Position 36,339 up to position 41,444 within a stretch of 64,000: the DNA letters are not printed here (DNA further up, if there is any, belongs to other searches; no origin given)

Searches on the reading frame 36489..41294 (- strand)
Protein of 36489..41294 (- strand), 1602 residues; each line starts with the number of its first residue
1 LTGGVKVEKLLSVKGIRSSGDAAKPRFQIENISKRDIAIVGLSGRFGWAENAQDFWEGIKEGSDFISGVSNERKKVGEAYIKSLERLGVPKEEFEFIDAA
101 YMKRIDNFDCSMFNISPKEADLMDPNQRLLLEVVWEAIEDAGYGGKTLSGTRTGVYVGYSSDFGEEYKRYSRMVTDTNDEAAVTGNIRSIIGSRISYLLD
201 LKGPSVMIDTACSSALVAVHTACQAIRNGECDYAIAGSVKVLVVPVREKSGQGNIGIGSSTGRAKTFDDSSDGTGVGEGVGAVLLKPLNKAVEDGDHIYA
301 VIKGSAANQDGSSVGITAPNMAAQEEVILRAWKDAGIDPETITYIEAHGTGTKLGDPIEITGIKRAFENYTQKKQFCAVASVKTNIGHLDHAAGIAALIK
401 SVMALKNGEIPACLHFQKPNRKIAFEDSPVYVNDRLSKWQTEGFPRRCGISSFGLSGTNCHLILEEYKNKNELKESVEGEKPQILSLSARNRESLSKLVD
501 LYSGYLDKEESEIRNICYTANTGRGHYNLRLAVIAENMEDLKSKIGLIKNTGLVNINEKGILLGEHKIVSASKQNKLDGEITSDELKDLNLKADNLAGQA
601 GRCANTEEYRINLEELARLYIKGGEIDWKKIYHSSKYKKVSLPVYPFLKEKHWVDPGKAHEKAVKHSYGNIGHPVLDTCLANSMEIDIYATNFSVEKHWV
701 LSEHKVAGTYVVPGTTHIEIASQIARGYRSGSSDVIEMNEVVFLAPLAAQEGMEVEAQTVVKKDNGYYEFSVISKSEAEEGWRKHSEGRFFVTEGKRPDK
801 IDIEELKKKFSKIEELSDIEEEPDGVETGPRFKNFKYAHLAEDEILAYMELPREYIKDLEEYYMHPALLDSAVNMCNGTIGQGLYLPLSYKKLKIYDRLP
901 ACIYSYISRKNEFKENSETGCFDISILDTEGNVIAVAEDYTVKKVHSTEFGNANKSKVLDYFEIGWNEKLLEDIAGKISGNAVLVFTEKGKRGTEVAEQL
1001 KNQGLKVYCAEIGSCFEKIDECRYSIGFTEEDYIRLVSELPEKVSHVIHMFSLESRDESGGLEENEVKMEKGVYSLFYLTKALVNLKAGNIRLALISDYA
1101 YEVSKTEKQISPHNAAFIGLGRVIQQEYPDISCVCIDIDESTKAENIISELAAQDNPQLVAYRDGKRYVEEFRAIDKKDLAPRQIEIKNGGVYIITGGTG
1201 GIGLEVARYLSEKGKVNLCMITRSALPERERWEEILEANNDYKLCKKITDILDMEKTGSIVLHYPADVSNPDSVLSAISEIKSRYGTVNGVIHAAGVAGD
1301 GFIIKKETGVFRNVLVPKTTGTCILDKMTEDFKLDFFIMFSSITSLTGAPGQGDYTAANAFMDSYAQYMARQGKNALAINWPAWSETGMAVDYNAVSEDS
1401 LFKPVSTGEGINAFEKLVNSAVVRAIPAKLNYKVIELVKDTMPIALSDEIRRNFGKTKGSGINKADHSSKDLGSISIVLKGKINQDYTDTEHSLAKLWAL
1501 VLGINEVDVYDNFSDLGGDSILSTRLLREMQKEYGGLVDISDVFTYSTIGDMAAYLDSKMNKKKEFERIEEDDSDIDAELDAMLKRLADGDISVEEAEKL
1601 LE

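Call 10: search_protein_families(library=pfam, proteins=[window:36489-41294:-], max_evalue=0.001)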
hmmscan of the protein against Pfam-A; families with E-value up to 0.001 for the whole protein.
window:36489-41294:- (1602 aa): 13 families
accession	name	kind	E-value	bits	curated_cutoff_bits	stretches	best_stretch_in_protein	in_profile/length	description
PF00109.32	ketoacyl-synt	-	2.8e-71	240.5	20.8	1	35-291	2-252/252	Beta-ketoacyl synthase, N-terminal domain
PF08659.16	KR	-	2.9e-51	174.4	22.6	1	1191-1386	1-180/180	KR domain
PF02801.28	Ketoacyl-synt_C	-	5.8e-44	149.3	20.8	1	299-416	1-118/119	Beta-ketoacyl synthase, C-terminal domain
PF14765.12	PS-DH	-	4.6e-18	65.7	23.7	1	825-949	30-163/166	Polyketide synthase dehydratase N-terminal domain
PF21394.3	Beta-ketacyl_N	-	1.8e-17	63.9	26.9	1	982-1151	2-166/170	Beta-ketoacyl synthase-like, N-terminal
PF22621.2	CurL-like_PKS_C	-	3.3e-17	62.6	27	1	483-544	1-63/64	CurL-like, PKS C-terminal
PF16197.11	KAsynt_C_assoc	-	2.9e-15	57.1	33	1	419-529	1-106/111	Ketoacyl-synthetase C-terminal extension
PF21089.3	PKS_DH_N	-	2.9e-15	56.5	27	1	673-774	1-102/103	Polyketide synthase dehydratase domain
PF00550.31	PP-binding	-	5.3e-15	55.9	20.8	1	1494-1556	3-67/67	Phosphopantetheine attachment site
PF00106.31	adh_short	-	2e-11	44.1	26.6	1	1193-1375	3-169/195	short chain dehydrogenase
PF22336.2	RhiE-like_linker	-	8.7e-10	38.9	27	1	487-544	2-59/67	RhiE-like, KS-MAT linker domain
PF13561.12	adh_short_C2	-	5.5e-08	33.1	27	1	1256-1372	42-160/236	Enoyl-(Acyl carrier protein) reductase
PF00108.29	Thiolase_N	-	0.0001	22.2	26.4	1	203-237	76-110/260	Thiolase, N-terminal domain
